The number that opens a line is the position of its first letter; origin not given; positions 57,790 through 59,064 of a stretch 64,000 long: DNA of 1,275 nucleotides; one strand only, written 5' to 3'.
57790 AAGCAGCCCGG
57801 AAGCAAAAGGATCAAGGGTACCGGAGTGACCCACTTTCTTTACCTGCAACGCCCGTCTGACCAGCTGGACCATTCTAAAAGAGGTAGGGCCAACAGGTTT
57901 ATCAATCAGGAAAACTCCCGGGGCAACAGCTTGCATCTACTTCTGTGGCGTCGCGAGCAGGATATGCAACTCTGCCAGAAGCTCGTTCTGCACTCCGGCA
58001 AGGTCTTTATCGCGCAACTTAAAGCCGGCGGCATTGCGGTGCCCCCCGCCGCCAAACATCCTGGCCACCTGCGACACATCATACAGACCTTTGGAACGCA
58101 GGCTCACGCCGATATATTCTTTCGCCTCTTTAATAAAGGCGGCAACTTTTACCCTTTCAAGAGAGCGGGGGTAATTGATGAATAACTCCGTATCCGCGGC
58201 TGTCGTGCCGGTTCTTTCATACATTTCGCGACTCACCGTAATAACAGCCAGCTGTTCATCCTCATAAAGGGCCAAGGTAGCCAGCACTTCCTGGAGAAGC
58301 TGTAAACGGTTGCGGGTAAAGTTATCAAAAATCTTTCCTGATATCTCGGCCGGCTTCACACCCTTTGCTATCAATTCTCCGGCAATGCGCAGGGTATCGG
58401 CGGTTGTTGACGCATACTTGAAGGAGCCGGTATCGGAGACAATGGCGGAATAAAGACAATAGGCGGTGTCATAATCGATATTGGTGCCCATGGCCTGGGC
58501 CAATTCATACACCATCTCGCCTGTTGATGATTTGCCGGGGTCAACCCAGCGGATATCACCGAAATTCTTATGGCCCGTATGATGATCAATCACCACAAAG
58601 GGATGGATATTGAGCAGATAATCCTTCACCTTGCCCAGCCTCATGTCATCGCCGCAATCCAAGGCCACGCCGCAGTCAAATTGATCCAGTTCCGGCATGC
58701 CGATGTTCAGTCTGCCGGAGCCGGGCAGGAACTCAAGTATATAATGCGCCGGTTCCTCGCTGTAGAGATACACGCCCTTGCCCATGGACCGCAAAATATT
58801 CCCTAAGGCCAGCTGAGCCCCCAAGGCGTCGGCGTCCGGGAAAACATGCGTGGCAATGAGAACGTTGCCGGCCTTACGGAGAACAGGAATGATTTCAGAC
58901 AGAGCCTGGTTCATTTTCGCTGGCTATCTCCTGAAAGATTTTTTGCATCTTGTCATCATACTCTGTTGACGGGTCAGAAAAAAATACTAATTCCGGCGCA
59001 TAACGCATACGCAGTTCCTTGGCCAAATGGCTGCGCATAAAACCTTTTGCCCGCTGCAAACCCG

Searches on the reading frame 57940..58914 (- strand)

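Call 89: search_protein_families(library=pfam, proteins=[window:57940-58914:-], max_evalue=0.00001)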
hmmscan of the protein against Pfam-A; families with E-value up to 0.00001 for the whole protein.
window:57940-58914:- (325 aa): 2 families
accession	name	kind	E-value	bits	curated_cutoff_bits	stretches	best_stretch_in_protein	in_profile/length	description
PF01368.27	DHH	-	8.3e-15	55.6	28.1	1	17-158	1-125/125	DHH family, N-terminal domain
PF02272.25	DHHA1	-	2e-11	44.7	25.9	1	234-314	10-94/102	DHHA1 domain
